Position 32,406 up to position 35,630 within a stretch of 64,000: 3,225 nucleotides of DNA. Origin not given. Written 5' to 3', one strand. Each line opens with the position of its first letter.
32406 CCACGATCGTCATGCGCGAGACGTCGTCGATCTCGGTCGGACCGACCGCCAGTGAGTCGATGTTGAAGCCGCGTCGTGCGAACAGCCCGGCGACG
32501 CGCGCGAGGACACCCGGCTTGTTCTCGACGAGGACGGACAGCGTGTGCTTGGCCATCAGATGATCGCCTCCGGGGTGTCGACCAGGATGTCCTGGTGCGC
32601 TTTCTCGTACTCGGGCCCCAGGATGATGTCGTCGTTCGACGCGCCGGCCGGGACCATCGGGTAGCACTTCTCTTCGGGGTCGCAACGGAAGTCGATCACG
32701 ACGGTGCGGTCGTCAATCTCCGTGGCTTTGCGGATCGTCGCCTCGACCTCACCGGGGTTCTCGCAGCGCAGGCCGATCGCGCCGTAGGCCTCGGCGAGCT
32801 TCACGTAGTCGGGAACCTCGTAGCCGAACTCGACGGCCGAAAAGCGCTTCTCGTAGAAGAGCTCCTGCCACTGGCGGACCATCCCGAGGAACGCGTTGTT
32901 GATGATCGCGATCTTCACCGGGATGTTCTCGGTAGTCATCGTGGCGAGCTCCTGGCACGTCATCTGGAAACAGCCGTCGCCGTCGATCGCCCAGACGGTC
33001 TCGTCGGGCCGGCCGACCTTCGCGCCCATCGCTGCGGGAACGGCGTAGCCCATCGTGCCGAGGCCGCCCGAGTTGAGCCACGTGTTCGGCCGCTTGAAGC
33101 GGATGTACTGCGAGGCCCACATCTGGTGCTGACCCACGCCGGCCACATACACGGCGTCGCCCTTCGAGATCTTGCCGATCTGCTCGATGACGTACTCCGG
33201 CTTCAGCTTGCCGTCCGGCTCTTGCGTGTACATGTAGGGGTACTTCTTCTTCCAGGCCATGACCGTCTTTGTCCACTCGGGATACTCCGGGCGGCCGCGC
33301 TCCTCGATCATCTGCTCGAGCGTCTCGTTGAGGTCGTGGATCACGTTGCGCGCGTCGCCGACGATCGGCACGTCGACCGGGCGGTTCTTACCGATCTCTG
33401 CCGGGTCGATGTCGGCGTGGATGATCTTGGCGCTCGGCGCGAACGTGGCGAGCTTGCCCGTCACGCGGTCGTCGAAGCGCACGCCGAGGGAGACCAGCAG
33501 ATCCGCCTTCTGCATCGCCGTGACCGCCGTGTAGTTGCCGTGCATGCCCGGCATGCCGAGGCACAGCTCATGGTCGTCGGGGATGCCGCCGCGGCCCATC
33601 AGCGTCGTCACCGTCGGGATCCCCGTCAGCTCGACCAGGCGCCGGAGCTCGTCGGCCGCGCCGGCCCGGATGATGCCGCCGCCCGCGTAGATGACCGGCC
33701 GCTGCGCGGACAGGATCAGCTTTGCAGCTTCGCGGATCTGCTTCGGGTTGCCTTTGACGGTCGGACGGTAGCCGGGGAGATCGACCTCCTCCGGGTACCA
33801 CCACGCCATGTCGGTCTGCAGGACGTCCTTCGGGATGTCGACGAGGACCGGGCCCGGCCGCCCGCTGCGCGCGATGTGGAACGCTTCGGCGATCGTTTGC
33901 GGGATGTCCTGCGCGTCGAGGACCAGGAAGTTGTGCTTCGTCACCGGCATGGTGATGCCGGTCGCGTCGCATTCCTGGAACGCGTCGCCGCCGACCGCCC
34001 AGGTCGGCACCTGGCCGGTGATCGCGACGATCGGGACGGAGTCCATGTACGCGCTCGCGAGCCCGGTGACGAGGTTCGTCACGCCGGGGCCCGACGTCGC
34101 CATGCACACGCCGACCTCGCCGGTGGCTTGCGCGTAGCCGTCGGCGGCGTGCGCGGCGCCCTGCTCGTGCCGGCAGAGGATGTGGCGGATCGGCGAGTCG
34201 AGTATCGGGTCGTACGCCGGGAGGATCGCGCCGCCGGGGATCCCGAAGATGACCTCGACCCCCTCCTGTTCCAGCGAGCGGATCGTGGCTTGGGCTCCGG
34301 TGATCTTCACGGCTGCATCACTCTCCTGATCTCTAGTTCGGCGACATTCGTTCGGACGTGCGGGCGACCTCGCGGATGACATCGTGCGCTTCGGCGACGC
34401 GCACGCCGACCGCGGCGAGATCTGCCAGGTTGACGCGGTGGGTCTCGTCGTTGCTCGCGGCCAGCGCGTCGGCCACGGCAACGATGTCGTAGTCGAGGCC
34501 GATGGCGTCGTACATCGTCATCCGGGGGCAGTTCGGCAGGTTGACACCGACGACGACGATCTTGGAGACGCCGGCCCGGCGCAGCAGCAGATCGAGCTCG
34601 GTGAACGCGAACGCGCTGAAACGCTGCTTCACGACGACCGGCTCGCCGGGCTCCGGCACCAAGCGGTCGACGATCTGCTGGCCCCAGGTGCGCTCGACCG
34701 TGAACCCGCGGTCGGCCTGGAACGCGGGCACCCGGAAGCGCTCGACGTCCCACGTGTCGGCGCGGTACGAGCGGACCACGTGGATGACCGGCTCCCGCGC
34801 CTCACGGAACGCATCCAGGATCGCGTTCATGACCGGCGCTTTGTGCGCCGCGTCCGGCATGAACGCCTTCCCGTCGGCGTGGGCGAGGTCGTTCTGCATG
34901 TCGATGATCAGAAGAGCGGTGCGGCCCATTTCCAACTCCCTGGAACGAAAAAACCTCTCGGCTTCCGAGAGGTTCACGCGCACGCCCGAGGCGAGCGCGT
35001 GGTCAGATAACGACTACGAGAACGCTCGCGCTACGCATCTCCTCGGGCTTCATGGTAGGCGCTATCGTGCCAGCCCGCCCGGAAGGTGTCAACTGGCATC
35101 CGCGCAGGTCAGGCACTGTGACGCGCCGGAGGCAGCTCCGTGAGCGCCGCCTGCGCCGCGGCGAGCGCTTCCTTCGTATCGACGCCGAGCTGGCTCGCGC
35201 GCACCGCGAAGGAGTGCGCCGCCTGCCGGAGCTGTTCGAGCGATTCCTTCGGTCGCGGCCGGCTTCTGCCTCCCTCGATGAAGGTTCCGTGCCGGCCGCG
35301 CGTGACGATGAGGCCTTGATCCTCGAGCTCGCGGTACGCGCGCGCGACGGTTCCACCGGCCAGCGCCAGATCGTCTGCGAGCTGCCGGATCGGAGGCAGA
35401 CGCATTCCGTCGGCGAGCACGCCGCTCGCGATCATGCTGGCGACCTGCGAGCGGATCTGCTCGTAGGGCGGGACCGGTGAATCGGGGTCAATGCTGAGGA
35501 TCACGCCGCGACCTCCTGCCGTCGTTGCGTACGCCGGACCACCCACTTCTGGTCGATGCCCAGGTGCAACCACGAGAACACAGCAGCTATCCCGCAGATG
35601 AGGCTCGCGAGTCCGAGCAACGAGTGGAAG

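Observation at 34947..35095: Val/Leu/Ile leader-peptide attenuator in front of the ilv operon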

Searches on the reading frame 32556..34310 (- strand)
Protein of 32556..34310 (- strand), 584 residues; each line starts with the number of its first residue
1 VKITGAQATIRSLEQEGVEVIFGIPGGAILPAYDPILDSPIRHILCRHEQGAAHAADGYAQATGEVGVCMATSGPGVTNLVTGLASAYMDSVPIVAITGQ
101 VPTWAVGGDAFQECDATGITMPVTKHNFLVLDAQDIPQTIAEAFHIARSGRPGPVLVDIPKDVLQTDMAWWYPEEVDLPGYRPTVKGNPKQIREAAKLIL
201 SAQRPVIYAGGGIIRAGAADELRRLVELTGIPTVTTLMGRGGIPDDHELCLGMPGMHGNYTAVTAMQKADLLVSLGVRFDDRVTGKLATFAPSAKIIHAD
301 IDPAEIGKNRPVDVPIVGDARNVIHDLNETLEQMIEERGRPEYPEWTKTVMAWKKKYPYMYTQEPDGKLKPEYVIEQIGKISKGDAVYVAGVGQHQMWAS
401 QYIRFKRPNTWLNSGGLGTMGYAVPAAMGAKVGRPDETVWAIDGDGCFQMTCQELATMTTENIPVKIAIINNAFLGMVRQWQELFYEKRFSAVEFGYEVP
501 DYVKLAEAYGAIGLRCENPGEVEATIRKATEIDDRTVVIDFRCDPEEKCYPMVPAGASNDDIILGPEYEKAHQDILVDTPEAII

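Call 10: search_protein_families(library=pfam, proteins=[window:32556-34310:-])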
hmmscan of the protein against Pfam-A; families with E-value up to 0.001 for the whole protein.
window:32556-34310:- (584 aa): 3 families
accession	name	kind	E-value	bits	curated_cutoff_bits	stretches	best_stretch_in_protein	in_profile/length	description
PF02775.26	TPP_enzyme_C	-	3e-54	183.4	21.9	1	391-540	1-150/151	Thiamine pyrophosphate enzyme, C-terminal TPP binding domain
PF00205.28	TPP_enzyme_M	-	4.9e-53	179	30.4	1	192-327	1-137/137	Thiamine pyrophosphate enzyme, central domain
PF02776.23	TPP_enzyme_N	-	1.2e-41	141.6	26.8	1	4-118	2-118/119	Thiamine pyrophosphate enzyme, N-terminal TPP binding domain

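Call 11: find_related_loci(query=window:32559-34310:-, collection=genome_contigs, flank=4000)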
Query window:32559-34310:- (584 aa) in genome_contigs; peptide patterns used: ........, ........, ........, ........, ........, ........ (x = any residue, [..] = any of these).
600 stretches matched a pattern (row limit reached: there are more); 596 encode a relative of the query (tblastn E <= 1e-3); the best 80 are kept; 80 distinct loci.
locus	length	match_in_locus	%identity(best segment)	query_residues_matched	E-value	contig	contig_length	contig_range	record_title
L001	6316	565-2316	88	1-584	0e+0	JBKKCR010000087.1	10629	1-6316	MAG: Actinomycetota bacterium isolate swi_bin.57 k127_4726462, whole genome shotgun sequence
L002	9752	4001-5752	77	1-584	0e+0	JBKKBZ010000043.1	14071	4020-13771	MAG: Actinomycetota bacterium isolate swi_bin.382 S1Ck127_7490200_flag_0_multi_17.0000_len_14071, whole genome shotgun s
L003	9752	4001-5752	76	1-584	0e+0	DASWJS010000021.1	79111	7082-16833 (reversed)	MAG TPA_asm: Actinomycetota bacterium isolate SMAG_U2902 k141_2404745, whole genome shotgun sequence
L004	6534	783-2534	70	2-578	0e+0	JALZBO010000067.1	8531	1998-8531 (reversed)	MAG: Actinomycetota bacterium isolate NAM bin1 SC8792-94_k127_2269391, whole genome shotgun sequence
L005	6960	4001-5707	69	2-568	0e+0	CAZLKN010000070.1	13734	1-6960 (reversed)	MAG TPA_asm: uncultured Actinomycetes bacterium isolate SRP284430_co1_21 genome assembly, contig: NODE_3036_length_13734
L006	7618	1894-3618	69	1-574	0e+0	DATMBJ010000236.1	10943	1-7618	MAG TPA_asm: Actinomycetota bacterium isolate SMAG_U13350 k141_151919, whole genome shotgun sequence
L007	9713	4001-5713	71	2-572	0e+0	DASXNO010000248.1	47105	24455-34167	MAG TPA_asm: Actinomycetota bacterium isolate SMAG_U5356 k141_3955303, whole genome shotgun sequence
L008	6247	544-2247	69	2-569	0e+0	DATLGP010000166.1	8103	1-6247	MAG TPA_asm: Actinomycetota bacterium isolate SMAG_U13617 k141_112297, whole genome shotgun sequence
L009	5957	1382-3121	69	2-578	0e+0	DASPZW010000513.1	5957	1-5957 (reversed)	MAG TPA_asm: Actinomycetota bacterium isolate SMAG_U11629 k141_2409849, whole genome shotgun sequence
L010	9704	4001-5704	68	1-568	0e+0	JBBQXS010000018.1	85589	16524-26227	MAG: Acidimicrobiia bacterium isolate Co_metawrap_2126 Cmw_2126_k141_16947702_length_85589_cov_13.9988, whole genome sho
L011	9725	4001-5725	68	1-574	0e+0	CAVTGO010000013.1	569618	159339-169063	MAG: uncultured Actinomycetes bacterium isolate MFD09206.bin.3.351 genome assembly, contig: contig_749, whole genome sho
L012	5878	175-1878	68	1-568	0e+0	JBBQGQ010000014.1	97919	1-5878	MAG: Acidimicrobiia bacterium isolate Co_metawrap_954 Cmw_954_k141_23538092_length_97919_cov_14.9994, whole genome shotg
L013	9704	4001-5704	66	1-568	0e+0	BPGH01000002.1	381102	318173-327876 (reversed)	MAG: Acidimicrobiia bacterium KatS3mg009 DNA, contig_15994, whole genome shotgun sequence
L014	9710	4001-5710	67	1-570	0e+0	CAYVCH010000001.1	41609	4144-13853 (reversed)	MAG TPA_asm: uncultured Actinomycetes bacterium isolate binchicken_co30_51 genome assembly, contig: NODE_868_length_4160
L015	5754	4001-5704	68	1-568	0e+0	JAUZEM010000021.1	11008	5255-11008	MAG: Actinomycetota bacterium isolate BP_122 scaffold_4144250, whole genome shotgun sequence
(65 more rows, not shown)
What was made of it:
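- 80 ilvB loci were fetched from related Actinomycetota MAGs (call 11).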

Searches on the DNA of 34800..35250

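Call 8: search_rna_families(source=window, start=34800, end=35250, threshold=evalue, max_evalue=10, show_alignments=3)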
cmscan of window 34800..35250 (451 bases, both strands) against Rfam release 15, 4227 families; matches with E-value up to 10: 2.
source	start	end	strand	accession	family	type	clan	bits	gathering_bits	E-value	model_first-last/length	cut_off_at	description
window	34945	35009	-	RF02871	ncS54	Gene; sRNA;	-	16.6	43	0.37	1-79/79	no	Burkholderia sRNA 54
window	34945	35003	-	RF02837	anti-hemB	Gene; sRNA;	-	15.9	49.5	0.33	1-81/81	no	Burkholderia RNA 7 (anti-hemB)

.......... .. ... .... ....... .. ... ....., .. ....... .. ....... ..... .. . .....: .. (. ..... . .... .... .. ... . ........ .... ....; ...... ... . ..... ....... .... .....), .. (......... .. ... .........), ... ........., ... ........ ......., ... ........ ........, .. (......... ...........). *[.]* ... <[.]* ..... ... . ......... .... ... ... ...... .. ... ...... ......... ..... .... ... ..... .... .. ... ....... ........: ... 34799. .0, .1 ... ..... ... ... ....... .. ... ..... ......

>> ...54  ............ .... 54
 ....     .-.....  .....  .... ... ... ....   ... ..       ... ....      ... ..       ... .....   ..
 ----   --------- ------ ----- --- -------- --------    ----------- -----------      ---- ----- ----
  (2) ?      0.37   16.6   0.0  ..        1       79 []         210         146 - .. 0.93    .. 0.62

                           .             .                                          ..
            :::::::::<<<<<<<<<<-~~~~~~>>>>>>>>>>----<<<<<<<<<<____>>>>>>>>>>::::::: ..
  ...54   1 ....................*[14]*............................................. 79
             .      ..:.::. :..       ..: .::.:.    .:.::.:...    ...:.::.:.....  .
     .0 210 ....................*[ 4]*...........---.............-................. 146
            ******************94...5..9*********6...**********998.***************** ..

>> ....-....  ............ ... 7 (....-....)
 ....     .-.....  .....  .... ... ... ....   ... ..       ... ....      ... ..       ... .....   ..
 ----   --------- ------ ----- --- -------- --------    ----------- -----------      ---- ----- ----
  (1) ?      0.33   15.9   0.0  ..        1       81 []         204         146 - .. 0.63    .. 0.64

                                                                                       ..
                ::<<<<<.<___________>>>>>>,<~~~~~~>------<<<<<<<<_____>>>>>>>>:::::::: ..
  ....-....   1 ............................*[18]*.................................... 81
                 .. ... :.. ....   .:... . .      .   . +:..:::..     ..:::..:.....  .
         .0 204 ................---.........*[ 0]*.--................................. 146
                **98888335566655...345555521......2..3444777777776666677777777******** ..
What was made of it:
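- On Rfam RNA families (including T-box, ppGpp/ykkC riboswitches, the his/leu/thr/trp leaders and ilvB-associated motifs, if present in release 15): In 34800..35250 only two chance hits driven by the terminator, E 0.3-0.4 and far below the gathering score (call 8).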

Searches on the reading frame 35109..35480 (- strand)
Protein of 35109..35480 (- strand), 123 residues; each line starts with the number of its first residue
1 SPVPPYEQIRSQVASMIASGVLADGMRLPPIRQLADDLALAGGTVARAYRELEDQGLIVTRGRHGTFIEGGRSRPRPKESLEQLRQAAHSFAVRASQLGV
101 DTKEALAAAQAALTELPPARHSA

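Call 59: search_protein_families(library=ncbifam, proteins=[window:35109-35480:-], max_evalue=0.01)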
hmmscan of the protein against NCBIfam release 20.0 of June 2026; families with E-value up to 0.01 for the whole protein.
window:35109-35480:- (123 aa): 23 families
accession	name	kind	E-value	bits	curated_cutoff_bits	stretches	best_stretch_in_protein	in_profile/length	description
NF053730.1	TransRegRv1152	equivalog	1.4e-24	86.4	170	1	4-112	16-118/120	Rv1152 family transcriptional regulator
NF052286.1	ecto_TF_EhuR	exception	1.2e-17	63.6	480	1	4-92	11-99/458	MocR-like ectoine utilization transcription factor EhuR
NF052282.1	PLP_TF_PdxR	equivalog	2.4e-17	63.2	320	1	5-85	2-85/448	MocR-like pyridoxine biosynthesis transcription factor PdxR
NF012025.0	PRK15481.1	equivalog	5.3e-14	51.7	573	1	8-73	10-75/432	MocR-like B6 salvage transcription factor PtsJ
NF047563.1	modulin_PmtR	equivalog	7.9e-13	48.5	200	1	2-73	10-81/125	PSM export ABC transporter transcriptional regulator PmtR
NF052290.2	MocR_like_YczR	exception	2.7e-12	46.1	487.4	1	4-115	19-131/458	MocR-like transcription factor YczR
TIGR02018.2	his_ut_repres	equivalog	1e-11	44.7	220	1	6-73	1-68/226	histidine utilization transcriptional repressor HutC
NF052281.1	rhizopine_MocR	equivalog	1.1e-11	44.1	650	1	3-113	17-126/479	rhizopine catabolism transcriptional regulator MocR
NF011575.0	PRK14999.1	equivalog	2.9e-09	36.6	424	1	1-98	9-102/241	histidine utilization repressor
NF007741.0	PRK10421.1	equivalog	8.3e-09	35.2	311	1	7-72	10-75/262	transcriptional regulator LldR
TIGR03337.1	phnR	equivalog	1.1e-07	31.9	296.75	1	6-82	3-79/231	phosphonate utilization transcriptional regulator PhnR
NF041241.1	YhfZ_full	equivalog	2.6e-07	30.2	260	1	19-69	16-70/304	GntR family transcriptional regulator YhfZ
NF052285.1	GABA_TF_GabR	exception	1.3e-06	27.5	600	1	6-70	1-65/456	MocR-like transcriptional regulator GabR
NF007001.0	PRK09464.1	equivalog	1.7e-06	27.8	330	1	8-69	14-75/254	pyruvate dehydrogenase complex transcriptional repressor PdhR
TIGR02325.1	C_P_lyase_phnF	equivalog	2e-06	27.5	156.8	1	4-69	8-73/238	phosphonate metabolism transcriptional regulator PhnF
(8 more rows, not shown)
